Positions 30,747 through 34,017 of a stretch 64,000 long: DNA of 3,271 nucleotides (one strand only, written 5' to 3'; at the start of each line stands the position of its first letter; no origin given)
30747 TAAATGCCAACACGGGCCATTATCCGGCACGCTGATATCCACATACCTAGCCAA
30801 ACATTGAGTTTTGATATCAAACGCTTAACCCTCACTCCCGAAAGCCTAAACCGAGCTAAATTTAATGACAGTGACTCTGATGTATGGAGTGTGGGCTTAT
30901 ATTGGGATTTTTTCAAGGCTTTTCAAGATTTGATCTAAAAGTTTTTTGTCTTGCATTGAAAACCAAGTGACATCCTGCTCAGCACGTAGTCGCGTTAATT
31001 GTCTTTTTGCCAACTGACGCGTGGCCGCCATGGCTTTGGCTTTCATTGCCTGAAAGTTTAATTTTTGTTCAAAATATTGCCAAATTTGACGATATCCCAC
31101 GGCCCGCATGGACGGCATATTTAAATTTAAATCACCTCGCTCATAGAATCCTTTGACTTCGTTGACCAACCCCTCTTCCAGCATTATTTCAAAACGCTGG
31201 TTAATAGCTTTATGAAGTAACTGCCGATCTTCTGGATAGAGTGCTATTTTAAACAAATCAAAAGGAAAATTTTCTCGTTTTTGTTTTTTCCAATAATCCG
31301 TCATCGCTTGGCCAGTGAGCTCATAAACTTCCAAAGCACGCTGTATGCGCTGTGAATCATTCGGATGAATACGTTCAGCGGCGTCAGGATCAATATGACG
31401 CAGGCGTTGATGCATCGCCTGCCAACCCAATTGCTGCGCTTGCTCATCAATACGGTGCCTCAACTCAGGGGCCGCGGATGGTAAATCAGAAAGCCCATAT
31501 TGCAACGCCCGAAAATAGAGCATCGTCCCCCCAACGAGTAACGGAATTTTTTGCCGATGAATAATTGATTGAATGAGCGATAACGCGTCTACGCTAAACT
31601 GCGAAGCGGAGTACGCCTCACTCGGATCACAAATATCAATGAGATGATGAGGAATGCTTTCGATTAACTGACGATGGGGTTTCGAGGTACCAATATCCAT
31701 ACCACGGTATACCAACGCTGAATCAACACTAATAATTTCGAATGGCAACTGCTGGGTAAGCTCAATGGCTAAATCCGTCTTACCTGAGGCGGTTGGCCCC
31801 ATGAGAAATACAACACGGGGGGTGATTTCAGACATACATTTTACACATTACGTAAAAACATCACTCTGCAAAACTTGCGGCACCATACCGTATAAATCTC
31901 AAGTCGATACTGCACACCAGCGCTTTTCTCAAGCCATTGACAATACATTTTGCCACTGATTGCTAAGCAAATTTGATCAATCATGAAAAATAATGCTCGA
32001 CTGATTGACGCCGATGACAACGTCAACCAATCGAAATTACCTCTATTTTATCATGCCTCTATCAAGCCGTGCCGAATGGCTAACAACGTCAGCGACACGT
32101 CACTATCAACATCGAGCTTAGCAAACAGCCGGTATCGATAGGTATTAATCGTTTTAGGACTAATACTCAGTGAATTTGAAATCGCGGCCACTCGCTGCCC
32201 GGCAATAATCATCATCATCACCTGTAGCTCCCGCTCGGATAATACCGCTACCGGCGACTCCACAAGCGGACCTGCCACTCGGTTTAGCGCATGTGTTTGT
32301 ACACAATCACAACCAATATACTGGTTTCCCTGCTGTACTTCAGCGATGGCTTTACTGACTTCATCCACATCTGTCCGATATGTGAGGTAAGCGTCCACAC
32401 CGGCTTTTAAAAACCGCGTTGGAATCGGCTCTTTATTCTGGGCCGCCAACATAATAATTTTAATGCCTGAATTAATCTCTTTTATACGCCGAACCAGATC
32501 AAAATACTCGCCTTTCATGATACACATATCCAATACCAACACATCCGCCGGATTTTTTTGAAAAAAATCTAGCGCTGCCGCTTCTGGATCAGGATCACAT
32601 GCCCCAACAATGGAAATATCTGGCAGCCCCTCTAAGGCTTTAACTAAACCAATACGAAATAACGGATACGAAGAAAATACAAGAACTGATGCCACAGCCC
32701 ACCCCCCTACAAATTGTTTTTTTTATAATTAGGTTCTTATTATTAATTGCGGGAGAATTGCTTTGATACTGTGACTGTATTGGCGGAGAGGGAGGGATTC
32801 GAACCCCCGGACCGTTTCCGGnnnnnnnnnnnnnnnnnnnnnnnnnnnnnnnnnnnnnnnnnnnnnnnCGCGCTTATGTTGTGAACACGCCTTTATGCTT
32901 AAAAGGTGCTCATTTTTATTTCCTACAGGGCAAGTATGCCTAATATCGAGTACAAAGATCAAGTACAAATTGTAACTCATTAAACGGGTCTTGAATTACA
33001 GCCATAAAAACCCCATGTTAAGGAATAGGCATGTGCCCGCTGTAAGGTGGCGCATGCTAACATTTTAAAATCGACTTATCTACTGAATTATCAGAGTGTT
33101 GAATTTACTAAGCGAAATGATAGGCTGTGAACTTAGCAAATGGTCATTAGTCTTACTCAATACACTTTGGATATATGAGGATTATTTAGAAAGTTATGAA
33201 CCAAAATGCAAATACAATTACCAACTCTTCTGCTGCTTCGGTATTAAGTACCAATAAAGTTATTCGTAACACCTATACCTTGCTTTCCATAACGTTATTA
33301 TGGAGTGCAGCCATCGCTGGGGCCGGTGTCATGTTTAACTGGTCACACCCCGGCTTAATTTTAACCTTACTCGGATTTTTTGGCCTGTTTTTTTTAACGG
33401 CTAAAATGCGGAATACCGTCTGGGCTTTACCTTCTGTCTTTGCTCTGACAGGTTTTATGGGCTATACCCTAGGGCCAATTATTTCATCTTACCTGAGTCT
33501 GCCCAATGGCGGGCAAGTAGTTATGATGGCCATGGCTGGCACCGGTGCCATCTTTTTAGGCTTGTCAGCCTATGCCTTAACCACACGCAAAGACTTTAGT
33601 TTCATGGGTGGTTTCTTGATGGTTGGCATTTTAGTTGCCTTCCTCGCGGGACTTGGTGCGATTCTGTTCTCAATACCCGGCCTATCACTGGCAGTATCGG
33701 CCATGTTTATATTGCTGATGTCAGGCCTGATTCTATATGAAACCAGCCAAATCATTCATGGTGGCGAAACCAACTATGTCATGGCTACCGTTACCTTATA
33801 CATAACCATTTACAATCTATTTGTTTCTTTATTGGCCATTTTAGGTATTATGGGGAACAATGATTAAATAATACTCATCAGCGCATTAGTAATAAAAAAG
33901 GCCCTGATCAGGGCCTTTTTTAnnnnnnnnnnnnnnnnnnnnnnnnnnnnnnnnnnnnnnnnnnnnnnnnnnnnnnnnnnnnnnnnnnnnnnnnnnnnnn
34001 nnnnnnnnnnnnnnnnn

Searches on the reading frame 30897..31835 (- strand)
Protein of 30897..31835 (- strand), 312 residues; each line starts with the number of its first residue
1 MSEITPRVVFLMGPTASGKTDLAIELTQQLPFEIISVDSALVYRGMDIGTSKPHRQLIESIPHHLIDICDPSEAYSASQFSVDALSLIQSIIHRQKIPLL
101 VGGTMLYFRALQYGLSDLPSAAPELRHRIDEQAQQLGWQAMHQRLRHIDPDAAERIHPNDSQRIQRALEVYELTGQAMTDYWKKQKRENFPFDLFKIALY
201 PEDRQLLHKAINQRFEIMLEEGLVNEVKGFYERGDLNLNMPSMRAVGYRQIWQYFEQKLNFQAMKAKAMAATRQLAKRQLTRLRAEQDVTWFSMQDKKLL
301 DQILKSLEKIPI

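Call 70: search_protein_families(library=pfam, proteins=[window:30897-31835:-], max_evalue=0.000001)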
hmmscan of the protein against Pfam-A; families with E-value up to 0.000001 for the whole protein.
window:30897-31835:- (312 aa): 2 families
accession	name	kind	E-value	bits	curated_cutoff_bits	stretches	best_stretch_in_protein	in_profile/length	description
PF01715.23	IPPT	-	9.5e-87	291.1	23.6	1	42-285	2-242/243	IPP transferase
PF01745.22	IPT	-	1.6e-07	31.4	20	0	8-60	3-55/233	Isopentenyl transferase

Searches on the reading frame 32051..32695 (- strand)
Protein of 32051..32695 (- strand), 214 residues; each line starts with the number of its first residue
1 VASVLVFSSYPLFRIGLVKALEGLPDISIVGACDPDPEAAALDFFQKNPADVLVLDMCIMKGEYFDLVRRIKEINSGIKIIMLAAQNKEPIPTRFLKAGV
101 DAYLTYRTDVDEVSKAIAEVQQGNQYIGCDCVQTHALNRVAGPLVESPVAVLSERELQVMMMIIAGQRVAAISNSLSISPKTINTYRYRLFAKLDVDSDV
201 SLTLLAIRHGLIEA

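Call 71: search_protein_families(library=pfam, proteins=[window:32051-32695:-], max_evalue=0.000001)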
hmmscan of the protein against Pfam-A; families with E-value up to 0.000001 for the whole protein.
window:32051-32695:- (214 aa): 2 families
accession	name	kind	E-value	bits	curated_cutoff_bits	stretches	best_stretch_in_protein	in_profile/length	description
PF00196.25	GerE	-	1.2e-16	60.5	23.5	1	151-206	2-57/57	Bacterial regulatory proteins, luxR family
PF00072.30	Response_reg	-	1.9e-10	41.3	30.2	1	11-117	8-110/111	Response regulator receiver domain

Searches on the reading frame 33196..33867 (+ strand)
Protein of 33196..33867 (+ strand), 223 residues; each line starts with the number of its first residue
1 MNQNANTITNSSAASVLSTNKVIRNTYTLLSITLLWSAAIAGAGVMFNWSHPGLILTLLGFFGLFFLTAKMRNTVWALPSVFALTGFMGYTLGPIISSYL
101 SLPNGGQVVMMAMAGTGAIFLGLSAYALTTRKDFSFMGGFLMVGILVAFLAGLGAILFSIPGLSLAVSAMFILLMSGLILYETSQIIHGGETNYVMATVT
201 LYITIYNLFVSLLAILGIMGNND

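Call 71: search_protein_families(library=pfam, proteins=[window:33196-33867:+], max_evalue=0.000001)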
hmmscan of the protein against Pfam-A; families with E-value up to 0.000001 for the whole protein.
window:33196-33867:+ (223 aa): 1 family
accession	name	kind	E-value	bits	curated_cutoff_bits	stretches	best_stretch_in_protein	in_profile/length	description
PF01027.25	Bax1-I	-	6.6e-47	160.4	34.1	1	20-216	1-207/207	Inhibitor of apoptosis-promoting Bax1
